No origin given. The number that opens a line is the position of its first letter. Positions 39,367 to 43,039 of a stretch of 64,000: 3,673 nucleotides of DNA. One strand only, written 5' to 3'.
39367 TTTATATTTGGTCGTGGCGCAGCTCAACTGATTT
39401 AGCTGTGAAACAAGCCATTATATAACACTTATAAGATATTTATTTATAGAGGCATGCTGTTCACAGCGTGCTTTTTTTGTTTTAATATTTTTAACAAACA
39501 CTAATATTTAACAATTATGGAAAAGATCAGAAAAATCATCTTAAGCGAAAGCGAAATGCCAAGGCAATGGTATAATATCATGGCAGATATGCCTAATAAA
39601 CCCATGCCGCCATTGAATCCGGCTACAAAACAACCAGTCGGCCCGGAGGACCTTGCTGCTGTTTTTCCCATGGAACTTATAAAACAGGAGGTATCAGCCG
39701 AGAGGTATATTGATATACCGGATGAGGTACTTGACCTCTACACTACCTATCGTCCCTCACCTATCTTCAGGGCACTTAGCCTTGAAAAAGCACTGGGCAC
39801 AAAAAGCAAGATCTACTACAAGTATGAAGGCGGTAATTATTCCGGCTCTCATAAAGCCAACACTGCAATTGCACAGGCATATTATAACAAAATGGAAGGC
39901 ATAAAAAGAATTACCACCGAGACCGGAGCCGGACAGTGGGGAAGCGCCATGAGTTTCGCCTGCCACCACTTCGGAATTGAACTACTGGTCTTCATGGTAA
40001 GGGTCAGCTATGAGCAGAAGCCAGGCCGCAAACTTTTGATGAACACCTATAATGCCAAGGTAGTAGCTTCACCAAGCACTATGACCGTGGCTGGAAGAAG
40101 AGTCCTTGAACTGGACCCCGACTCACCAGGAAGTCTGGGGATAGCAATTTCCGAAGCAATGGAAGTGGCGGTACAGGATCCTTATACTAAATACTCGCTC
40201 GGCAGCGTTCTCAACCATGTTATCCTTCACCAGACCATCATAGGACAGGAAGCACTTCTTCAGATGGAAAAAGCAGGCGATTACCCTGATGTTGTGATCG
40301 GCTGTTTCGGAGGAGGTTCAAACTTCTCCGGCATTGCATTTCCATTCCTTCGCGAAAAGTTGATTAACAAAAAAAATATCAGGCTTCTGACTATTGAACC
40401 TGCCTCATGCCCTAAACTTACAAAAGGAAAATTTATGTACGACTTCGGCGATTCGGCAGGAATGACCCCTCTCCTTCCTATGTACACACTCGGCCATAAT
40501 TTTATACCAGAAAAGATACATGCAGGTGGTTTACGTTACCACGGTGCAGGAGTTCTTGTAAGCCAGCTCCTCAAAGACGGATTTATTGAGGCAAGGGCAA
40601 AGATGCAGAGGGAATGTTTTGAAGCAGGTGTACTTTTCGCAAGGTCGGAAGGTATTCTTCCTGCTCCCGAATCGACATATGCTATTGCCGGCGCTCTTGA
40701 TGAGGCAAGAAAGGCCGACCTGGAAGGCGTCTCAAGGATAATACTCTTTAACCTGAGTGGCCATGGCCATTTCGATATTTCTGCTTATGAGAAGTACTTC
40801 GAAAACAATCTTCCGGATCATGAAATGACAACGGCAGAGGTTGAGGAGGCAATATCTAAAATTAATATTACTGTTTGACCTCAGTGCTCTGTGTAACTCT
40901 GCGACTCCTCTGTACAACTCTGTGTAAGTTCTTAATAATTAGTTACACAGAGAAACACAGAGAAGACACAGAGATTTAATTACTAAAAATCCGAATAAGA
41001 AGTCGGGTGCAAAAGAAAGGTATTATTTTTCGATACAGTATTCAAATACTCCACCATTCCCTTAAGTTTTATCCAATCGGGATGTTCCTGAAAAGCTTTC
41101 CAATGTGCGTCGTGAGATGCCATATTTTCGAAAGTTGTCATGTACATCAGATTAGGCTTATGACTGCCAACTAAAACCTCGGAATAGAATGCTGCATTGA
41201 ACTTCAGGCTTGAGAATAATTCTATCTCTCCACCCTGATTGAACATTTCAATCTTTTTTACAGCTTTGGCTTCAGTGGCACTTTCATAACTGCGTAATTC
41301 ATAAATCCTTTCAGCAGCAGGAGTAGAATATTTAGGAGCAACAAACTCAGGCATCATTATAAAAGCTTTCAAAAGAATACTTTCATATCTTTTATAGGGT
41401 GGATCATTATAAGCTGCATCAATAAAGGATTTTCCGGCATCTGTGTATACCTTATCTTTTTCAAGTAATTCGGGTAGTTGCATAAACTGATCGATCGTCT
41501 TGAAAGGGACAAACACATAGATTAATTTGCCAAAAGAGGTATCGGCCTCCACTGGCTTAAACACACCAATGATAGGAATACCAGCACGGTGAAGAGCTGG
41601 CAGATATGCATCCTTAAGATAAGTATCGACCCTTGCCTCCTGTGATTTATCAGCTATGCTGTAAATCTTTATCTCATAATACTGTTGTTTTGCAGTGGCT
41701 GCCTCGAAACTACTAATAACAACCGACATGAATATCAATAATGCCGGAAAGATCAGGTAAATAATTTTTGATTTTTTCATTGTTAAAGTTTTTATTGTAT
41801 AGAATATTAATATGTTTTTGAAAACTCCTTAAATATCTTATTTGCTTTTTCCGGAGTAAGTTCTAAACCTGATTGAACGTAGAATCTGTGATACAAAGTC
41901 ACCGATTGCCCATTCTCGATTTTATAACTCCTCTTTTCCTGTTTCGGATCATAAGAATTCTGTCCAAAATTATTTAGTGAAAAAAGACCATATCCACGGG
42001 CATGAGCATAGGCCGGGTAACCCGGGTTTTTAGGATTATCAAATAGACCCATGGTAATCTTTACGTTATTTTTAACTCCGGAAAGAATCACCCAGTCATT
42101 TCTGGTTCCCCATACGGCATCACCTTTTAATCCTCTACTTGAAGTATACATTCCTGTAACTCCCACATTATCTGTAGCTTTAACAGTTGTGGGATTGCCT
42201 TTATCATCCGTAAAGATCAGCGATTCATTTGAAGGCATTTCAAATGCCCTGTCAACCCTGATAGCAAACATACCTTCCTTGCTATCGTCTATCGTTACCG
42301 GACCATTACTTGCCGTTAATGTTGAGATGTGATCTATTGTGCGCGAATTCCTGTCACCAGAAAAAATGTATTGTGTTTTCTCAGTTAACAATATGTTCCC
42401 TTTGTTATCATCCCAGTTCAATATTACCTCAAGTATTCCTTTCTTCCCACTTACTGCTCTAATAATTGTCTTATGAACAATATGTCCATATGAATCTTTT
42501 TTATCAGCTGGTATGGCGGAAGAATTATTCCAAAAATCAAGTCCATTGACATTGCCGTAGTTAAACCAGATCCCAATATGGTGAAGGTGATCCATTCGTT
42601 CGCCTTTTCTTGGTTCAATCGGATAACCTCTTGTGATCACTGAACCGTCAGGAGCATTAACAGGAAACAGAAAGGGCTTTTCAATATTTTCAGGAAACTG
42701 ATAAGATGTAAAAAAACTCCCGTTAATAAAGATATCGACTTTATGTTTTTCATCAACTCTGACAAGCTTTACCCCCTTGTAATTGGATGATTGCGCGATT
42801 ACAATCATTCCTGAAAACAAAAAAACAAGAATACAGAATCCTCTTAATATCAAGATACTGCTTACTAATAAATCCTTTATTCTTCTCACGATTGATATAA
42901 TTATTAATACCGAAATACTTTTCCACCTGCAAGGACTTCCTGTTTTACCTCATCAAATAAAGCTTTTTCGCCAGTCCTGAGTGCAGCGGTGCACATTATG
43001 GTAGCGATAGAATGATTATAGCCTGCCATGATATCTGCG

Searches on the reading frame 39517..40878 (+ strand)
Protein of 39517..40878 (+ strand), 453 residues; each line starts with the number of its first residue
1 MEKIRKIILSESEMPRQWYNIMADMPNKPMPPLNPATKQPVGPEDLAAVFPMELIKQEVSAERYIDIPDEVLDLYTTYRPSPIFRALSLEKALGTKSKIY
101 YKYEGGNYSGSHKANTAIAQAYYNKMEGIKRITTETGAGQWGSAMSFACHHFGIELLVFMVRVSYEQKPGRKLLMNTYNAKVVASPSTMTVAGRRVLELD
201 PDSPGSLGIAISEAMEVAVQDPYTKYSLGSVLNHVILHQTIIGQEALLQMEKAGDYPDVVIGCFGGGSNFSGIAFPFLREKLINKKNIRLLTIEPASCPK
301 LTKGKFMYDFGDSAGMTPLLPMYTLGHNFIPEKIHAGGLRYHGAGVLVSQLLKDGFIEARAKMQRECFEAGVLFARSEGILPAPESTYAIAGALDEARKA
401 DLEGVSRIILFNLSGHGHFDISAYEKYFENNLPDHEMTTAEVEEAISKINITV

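Call 7: search_protein_families(library=pfam, proteins=[window:39517-40878:+])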
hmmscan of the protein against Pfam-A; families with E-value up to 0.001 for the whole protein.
window:39517-40878:+ (453 aa): 1 family
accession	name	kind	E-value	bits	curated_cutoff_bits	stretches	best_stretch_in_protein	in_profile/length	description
PF00291.31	PALP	-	1e-36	127.2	35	1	77-410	4-291/295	Pyridoxal-phosphate dependent enzyme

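Call 8: search_protein_families(library=ncbifam, proteins=[window:39517-40878:+])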
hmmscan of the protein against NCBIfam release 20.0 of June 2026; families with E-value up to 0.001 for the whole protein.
window:39517-40878:+ (453 aa): 16 families
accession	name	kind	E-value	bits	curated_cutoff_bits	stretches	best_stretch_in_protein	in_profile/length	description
NF009057.0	PRK12391.1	equivalog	2.4e-211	702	366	1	5-442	4-440/441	TrpB-like pyridoxal phosphate-dependent enzyme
TIGR01415.1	trpB_rel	hypoth_equivalog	1.5e-187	623.5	518.85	1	14-429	1-417/419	TrpB-like pyridoxal phosphate-dependent enzyme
NF010376.0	PRK13803.1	equivalog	3.3e-42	145.1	819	1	71-430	252-597/600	bifunctional phosphoribosylanthranilate isomerase/tryptophan synthase subunit beta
TIGR00263.1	trpB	equivalog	7.7e-39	133.8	392.45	1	70-425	41-382/385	tryptophan synthase subunit beta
NF010375.0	PRK13802.1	equivalog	1.2e-26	93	1386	1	79-442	325-686/695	bifunctional indole-3-glycerol phosphate synthase/tryptophan synthase subunit beta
NF004996.0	PRK06381.1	equivalog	1.1e-14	54.2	266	1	80-187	13-117/319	threonine synthase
TIGR01139.1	cysK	equivalog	1.9e-08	33.9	350.95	1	89-401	13-276/298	cysteine synthase A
NF006050.0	PRK08197.1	equivalog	3.5e-07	29.3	303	0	81-162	81-160/406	threonine synthase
TIGR02079.1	THD1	equivalog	5.2e-07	28.8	440.55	0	234-303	149-212/410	threonine ammonia-lyase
NF006390.0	PRK08639.1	equivalog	2.1e-06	27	421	0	86-171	31-114/418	threonine ammonia-lyase IlvA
TIGR01136.1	cysKM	subfamily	4.5e-06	26.2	344.15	1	92-313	16-208/299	cysteine synthase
NF006094.0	PRK08246.1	subfamily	2.8e-05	23.7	331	0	79-195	22-130/310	serine/threonine dehydratase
NF040741.1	ornith_OrtB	equivalog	4.8e-05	22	550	0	94-158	79-142/464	2-amino-4-oxopentanoate thiolase subunit OrtB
NF005292.0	PRK06815.1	equivalog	0.00024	20.2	371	0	78-185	19-121/320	threonine/serine dehydratase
TIGR03945.1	PLP_SbnA_fam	equivalog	0.00034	19.8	349.95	1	87-159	11-87/304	2,3-diaminopropionate biosynthesis protein SbnA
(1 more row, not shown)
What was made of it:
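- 39517..40878 (+): Regulated gene: stand-alone trpB2 (TrpB-like PLP enzyme, COG1350 type), 453 aa. TIGR00263 (canonical trpB) scores only 134 bits against a cut-off of 392 (call 8).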

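Call 12: find_related_loci(query=window:39517-40878:+, collection=genome_contigs, flank=4000)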
Query window:39517-40878:+ (453 aa) in genome_contigs; peptide patterns used: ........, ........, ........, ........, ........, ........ (x = any residue, [..] = any of these).
600 stretches matched a pattern (row limit reached: there are more); 588 encode a relative of the query (tblastn E <= 1e-3); the best 80 are kept; 80 distinct loci.
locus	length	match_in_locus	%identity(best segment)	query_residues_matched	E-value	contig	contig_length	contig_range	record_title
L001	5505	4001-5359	95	1-453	0e+0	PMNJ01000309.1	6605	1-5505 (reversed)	MAG: Bacteroidales bacterium isolate fen_946 73.20100900_E3D.43_contig_48363, whole genome shotgun sequence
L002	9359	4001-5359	93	1-453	0e+0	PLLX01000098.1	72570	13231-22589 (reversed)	MAG: Bacteroidales bacterium isolate fen_983 73.20120800_E3S.44_contig_3917, whole genome shotgun sequence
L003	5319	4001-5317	96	1-439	0e+0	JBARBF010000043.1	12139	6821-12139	MAG: Bacteroidales bacterium isolate MFD05764_ilm_asm_bin327 k127_54328, whole genome shotgun sequence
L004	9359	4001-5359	91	1-453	0e+0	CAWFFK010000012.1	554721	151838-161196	MAG: uncultured Bacteroidales bacterium isolate MFD02416.bin.2.233 genome assembly, contig: contig_45837, whole genome s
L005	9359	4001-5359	91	1-453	0e+0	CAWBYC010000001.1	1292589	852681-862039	MAG: uncultured Bacteroidales bacterium isolate MFD05442.bin.2.264 genome assembly, contig: contig_15868, whole genome s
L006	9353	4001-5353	92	1-451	0e+0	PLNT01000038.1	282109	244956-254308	MAG: Bacteroidales bacterium isolate fen_974 73.20120800_E1X.13_contig_1911, whole genome shotgun sequence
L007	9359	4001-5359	91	1-453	0e+0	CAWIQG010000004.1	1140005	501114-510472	MAG: uncultured Bacteroidales bacterium isolate MFD01476.bin.1.83 genome assembly, contig: contig_54151, whole genome sh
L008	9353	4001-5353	90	1-451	0e+0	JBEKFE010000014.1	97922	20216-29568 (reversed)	MAG: Bacteroidales bacterium isolate SPRUCE 222 SPRUCE_222_14, whole genome shotgun sequence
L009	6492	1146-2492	90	1-449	0e+0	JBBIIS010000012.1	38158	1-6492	MAG: Bacteroidota bacterium isolate RSF170216_bin_144 NODE_1145_length_38158_cov_4.331680, whole genome shotgun sequence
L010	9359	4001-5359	89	1-453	0e+0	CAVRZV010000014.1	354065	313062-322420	MAG: uncultured Bacteroidales bacterium isolate MFD05942.bin.2.148 genome assembly, contig: contig_67025, whole genome s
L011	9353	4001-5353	89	1-451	0e+0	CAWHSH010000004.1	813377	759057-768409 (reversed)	MAG: uncultured Bacteroidales bacterium isolate MFD05942.bin.1.149 genome assembly, contig: contig_21811, whole genome s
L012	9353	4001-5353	88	1-451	0e+0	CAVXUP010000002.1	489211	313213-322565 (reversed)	MAG: uncultured Bacteroidales bacterium isolate MFD04716.bin.1.269 genome assembly, contig: contig_13286, whole genome s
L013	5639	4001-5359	89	1-453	0e+0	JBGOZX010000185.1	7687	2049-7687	MAG: Bacteroidia bacterium isolate OBJ_0618_130150_142 k141_752763_length_7687_cov_14.3227, whole genome shotgun sequenc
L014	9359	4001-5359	89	1-453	0e+0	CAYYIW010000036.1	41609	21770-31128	MAG TPA_asm: uncultured Rikenellaceae bacterium isolate binchicken_co94_293 genome assembly, contig: NODE_1161_length_41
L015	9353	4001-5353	88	1-451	0e+0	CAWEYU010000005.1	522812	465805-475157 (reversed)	MAG: uncultured Bacteroidales bacterium isolate MFD05942.bin.1.356 genome assembly, contig: contig_21587, whole genome s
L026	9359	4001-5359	86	1-453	0e+0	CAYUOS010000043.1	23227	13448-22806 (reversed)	MAG TPA_asm: uncultured Rikenellaceae bacterium isolate binchicken_co168_323 genome assembly, contig: NODE_3895_length_2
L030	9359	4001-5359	85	1-453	0e+0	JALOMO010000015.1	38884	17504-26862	MAG: Bacteroidales bacterium isolate Prado053 scaffold_700, whole genome shotgun sequence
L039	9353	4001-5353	83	1-451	0e+0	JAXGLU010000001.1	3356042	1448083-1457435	MAG: Bacteroidales bacterium isolate AnMBR.bin216 bin216_1, whole genome shotgun sequence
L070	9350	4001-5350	78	1-450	0e+0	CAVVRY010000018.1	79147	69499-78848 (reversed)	MAG: uncultured Bacteroidales bacterium isolate MFD03804.bin.1.166 genome assembly, contig: contig_77405, whole genome s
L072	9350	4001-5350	77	1-450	0e+0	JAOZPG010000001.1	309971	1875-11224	MAG: Bacteroidales bacterium isolate GMC4.metabat2.18 GMC4_5_length_309971_cov_16.364183, whole genome shotgun sequence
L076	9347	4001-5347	73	1-449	0e+0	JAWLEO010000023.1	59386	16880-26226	MAG: Bacteroidales bacterium isolate 20BLK6-1.bin.66 NODE_351_length_59386_cov_6.165584, whole genome shotgun sequence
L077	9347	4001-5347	73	1-449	0e+0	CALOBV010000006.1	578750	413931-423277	MAG: uncultured Marinilabiliaceae bacterium isolate HOU_bin.0183 genome assembly, contig: contig_14117, whole genome sho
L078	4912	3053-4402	71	1-450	0e+0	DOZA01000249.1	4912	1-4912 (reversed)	MAG TPA_asm: Bacteroidales bacterium isolate UBA9300 contig_205631, whole genome shotgun sequence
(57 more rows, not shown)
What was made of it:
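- On Rfam RF01692 Bacteroid-trp: The host loci are Bacteroidales MAGs (call 12).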

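Call 50: search_protein_families(library=pfam, proteins=[L070:5539-5865:-, L070:5955-6731:-, L070:6724-7503:-, L070:7490-7909:-, L070:7906-8523:-, L070:8523-9305:-, L070:1273-3189:-, L070:264-1223:+], max_evalue=0.00001)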
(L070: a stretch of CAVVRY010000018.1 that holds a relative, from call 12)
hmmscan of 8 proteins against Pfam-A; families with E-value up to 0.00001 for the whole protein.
L070:5539-5865:- (108 aa): 1 family
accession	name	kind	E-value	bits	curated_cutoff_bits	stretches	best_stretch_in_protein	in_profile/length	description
PF07883.17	Cupin_2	-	8.4e-09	35.5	27.2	1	40-107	2-69/70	Cupin domain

L070:5955-6731:- (258 aa): 1 family
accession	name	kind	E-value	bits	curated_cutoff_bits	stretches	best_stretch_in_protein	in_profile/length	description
PF00290.26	Trp_syntA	-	3.8e-69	232.9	27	1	10-243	6-238/259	Tryptophan synthase alpha chain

L070:6724-7503:- (259 aa): 1 family
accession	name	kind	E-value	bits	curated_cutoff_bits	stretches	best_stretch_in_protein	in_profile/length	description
PF00291.31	PALP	-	4.1e-19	69.5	35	1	10-243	91-295/295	Pyridoxal-phosphate dependent enzyme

L070:7490-7909:- (139 aa): 1 family
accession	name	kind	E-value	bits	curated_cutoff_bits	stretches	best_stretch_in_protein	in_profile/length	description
PF00291.31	PALP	-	2.6e-08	34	35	1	55-98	4-47/295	Pyridoxal-phosphate dependent enzyme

L070:7906-8523:- (205 aa): 1 family
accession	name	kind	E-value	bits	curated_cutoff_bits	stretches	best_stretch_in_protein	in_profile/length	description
PF00697.28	PRAI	-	2.6e-41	141.9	22.7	1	3-200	1-190/193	N-(5'phosphoribosyl)anthranilate (PRA) isomerase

L070:8523-9305:- (260 aa): 1 family
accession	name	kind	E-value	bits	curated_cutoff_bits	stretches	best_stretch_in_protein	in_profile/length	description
PF00218.27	IGPS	-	3.7e-75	252.8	27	1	4-252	1-251/254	Indole-3-glycerol phosphate synthase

L070:1273-3189:- (638 aa): 4 families
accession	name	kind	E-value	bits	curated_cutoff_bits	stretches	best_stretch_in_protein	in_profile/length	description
PF07228.17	SpoIIE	-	7.2e-48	163.5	25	1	445-636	2-190/192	Stage II sporulation protein E (SpoIIE)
PF22673.2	MCP-like_PDC_1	-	1.1e-14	55.3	27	1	88-197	2-112/113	Methyl-accepting chemotaxis protein-like, first PDC sensor domain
PF02743.24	dCache_1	-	2.1e-12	47.5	45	1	133-285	88-234/240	Cache domain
PF00672.30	HAMP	-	3.3e-11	43.8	25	1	325-376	1-51/53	HAMP domain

L070:264-1223:+ (319 aa): 1 family
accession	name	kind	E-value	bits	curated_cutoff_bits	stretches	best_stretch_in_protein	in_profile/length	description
PF00728.28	Glyco_hydro_20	-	4.8e-14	52.9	22.3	1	36-247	73-264/348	Glycosyl hydrolase family 20, catalytic domain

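Call 51: find_related_loci(query=L070:8523-9305:-, collection=metagenome_contigs, flank=7000)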
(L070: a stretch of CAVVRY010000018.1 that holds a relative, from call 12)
Query L070:8523-9305:- (260 aa) in metagenome_contigs; peptide patterns used: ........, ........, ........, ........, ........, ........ (x = any residue, [..] = any of these).
384 stretches matched a pattern; 314 encode a relative of the query (tblastn E <= 1e-3); the best 80 are kept; 80 distinct loci.
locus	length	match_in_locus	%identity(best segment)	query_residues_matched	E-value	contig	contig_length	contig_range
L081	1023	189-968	99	1-260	0e+0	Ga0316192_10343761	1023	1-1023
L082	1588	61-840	87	1-260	6e-167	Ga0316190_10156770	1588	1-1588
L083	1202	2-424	97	120-260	8e-94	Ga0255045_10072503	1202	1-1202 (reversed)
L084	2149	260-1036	50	1-259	2e-80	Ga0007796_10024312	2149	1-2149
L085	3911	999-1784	50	3-260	2e-77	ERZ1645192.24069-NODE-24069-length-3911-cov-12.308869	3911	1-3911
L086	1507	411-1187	47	1-259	4e-80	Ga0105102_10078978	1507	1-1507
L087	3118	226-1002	48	1-259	6e-76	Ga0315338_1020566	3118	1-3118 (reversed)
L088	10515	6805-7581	47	1-259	2e-75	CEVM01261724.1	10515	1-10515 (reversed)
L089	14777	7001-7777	47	1-260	9e-75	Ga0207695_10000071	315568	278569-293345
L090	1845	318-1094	47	1-260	1e-77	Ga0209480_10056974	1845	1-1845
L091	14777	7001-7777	50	1-259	2e-74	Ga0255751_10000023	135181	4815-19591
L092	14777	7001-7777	46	1-259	2e-74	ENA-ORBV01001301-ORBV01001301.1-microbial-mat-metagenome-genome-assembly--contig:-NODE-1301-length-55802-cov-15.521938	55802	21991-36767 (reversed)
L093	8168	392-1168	46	1-259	2e-74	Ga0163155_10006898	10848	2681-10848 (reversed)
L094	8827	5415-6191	50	1-259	2e-74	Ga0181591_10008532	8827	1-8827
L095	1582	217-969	46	1-251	7e-78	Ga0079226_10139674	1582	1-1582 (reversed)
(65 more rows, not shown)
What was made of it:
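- Tried and rejected: The rest were 43-50% identical (call 51).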

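Call 61: search_solved_structures(query=window:39517-40878:+, max_evalue=1e-20)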
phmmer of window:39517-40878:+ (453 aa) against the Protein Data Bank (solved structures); distinct sequences matched with E-value up to 1e-20: 46.
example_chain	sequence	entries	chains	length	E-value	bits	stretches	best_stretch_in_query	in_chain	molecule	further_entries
6hul_B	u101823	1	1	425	4.3e-130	437.6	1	11-428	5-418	Tryptophan synthase beta chain 1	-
4qys_B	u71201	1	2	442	7.9e-112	377.4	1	6-426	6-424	Tryptophan synthase beta chain 2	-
6hte_B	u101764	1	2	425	1.3e-111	376.8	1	7-425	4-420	Tryptophan synthase beta chain 2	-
5ey5_B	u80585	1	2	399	3.4e-37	131.5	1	78-428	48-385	LBCA-b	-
7rnp_A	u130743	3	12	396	6.6e-34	120.7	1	78-435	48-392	Tryptophan synthase beta chain 1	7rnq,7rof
5vm5_A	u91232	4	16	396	9.1e-34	120.2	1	78-435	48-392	Tryptophan synthase beta chain 1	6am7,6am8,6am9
6amc_A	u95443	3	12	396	1.3e-33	119.7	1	78-435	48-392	Tryptophan synthase beta chain 1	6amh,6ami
5dvz_A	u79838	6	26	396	7.4e-33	117.2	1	78-435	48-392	Tryptophan synthase beta chain 1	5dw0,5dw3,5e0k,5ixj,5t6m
5tcf_B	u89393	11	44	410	7.5e-33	117.2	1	56-428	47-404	Tryptophan synthase beta chain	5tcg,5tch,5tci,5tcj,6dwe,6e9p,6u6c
2o2e_A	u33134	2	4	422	8.2e-33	117.1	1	56-428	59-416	Tryptophan synthase beta chain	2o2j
5ocw_B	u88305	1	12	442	9.4e-33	116.9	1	56-428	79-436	Tryptophan synthase beta chain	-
1v8z_A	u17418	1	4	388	2.9e-32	115.3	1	78-423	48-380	Tryptophan synthase beta chain 1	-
1wdw_B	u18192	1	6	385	3.5e-32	115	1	78-422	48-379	Tryptophan synthase beta chain 1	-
6cut_A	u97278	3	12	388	1.7e-31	112.7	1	78-423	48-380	Tryptophan synthase beta chain 1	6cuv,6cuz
4neg_A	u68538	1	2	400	3.7e-30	108.3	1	70-429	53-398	Tryptophan synthase beta chain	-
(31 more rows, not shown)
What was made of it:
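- Closest known: TrpB2. Same: The regulated protein is a clear member (calls 8, 61).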

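Call 66: find_encoding_contigs(protein=window:39517-40878:+, flank=1000, max_places=4)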
Protein window:39517-40878:+ (453 aa): no gene with exactly this product is on record in the collection.
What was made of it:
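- Tried and rejected: It is not on record (call 66), so the rest of the genome could not be inspected for trpEGDCFA.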

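Call 72: search_protein_families(library=pfam, proteins=[L076:2633-3649:+, L077:2772-3785:+, L078:1723-2733:+, L030:305-1867:+, L030:1857-2924:+, L030:5447-8086:-, L039:5693-6814:+, L039:6894-8141:+, L026:1649-3688:-, L072:1752-2534:-], max_evalue=0.00001)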
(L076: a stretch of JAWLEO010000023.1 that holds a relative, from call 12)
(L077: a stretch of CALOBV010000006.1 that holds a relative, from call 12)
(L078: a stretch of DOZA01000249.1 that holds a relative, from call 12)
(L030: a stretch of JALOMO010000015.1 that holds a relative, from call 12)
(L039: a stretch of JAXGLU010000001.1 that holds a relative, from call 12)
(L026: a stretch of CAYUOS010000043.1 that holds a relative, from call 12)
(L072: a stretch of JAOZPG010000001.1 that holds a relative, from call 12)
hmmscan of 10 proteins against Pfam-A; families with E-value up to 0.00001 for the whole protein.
L076:2633-3649:+ (338 aa): 1 family
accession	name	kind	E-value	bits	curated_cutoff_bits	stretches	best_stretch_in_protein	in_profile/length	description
PF19867.5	DUF6340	-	7.4e-51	173.3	26.4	1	42-294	1-258/258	Family of unknown function (DUF6340)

L077:2772-3785:+ (337 aa): 3 families
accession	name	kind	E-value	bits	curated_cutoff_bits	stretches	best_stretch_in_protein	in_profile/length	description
PF19867.5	DUF6340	-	1e-49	169.5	26.4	1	39-292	1-258/258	Family of unknown function (DUF6340)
PF07719.23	TPR_2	-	3.3e-06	27.2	27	0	249-270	8-29/34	Tetratricopeptide repeat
PF00515.34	TPR_1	-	5.9e-06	26.3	27.8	0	253-270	12-29/34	Tetratricopeptide repeat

L078:1723-2733:+ (336 aa): 2 families
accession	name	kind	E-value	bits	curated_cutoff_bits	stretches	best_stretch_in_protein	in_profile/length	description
PF19867.5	DUF6340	-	1.5e-50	172.3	26.4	1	40-292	1-258/258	Family of unknown function (DUF6340)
PF07719.23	TPR_2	-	4.2e-06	26.9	27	0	249-273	8-32/34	Tetratricopeptide repeat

L030:305-1867:+ (520 aa): 3 families
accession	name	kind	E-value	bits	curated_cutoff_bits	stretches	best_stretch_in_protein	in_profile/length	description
PF00682.25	HMGL-like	-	4.3e-48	164.4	29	1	2-270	1-260/260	HMGL-like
PF08502.15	LeuA_dimer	-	6.5e-23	81.5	24.9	1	366-500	2-129/131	LeuA allosteric (dimerisation) domain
PF22617.1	HCS_D2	-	6.2e-15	55.8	27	1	284-363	1-81/82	Homocitrate synthase post-HMGL domain-like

L030:1857-2924:+ (355 aa): 1 family
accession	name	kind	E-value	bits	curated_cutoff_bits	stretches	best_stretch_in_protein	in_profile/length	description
PF00180.25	Iso_dh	-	4.6e-131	437.7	27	1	4-348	1-348/348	Isocitrate/isopropylmalate dehydrogenase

L030:5447-8086:- (879 aa): 1 family
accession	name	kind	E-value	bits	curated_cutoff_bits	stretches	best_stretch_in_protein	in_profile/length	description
PF02867.20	Ribonuc_red_lgC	-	5.1e-95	319.5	23.9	1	145-679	1-523/523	Ribonucleotide reductase, barrel domain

L039:5693-6814:+ (373 aa): 0 families

L039:6894-8141:+ (415 aa): 1 family
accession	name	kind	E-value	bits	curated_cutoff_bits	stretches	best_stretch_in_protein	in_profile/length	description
PF01208.23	URO-D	-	9.8e-23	81.2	23.9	1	206-402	161-345/346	Uroporphyrinogen decarboxylase (URO-D)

L026:1649-3688:- (679 aa): 2 families
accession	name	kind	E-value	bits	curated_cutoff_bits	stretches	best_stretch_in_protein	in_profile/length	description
PF01432.26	Peptidase_M3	-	1.7e-131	440.1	27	1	228-674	1-455/457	Peptidase family M3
PF19310.4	TOP_N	-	2.1e-07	31.2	27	1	33-155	2-123/123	Neurolysin/Thimet oligopeptidase, N-terminal domain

L072:1752-2534:- (260 aa): 0 families

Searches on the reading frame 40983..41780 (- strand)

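Call 7: search_protein_families(library=pfam, proteins=[window:40983-41780:-])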
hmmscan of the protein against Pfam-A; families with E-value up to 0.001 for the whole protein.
window:40983-41780:- (265 aa): 1 family
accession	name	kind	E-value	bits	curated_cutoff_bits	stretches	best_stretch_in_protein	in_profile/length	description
PF07978.19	NIPSNAP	-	2.2e-09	37.9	22.3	1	160-263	1-101/102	NIPSNAP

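Call 8: search_protein_families(library=ncbifam, proteins=[window:40983-41780:-])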
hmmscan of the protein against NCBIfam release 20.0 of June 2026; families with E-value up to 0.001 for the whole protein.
window:40983-41780:- (265 aa): 0 families

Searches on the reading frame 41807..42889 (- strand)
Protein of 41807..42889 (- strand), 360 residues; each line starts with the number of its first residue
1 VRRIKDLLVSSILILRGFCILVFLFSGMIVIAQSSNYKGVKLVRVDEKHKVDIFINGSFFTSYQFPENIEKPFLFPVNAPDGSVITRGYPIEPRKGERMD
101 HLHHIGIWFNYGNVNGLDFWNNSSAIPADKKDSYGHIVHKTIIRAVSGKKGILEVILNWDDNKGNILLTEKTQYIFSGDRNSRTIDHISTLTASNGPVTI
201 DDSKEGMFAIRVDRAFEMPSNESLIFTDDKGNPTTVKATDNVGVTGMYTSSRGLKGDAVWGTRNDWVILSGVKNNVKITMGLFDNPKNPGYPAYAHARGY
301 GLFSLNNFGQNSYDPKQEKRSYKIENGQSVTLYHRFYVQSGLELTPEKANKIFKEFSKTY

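Call 7: search_protein_families(library=pfam, proteins=[window:41807-42889:-])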
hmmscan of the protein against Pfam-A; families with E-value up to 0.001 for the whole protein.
window:41807-42889:- (360 aa): 1 family
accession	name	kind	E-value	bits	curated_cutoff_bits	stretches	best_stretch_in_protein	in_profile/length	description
PF14100.11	DUF6807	-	8.4e-67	226.1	27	1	51-353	2-269/270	Family of unknown function (DUF6807)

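Call 8: search_protein_families(library=ncbifam, proteins=[window:41807-42889:-])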
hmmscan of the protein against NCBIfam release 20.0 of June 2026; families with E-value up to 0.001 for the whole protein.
window:41807-42889:- (360 aa): 0 families
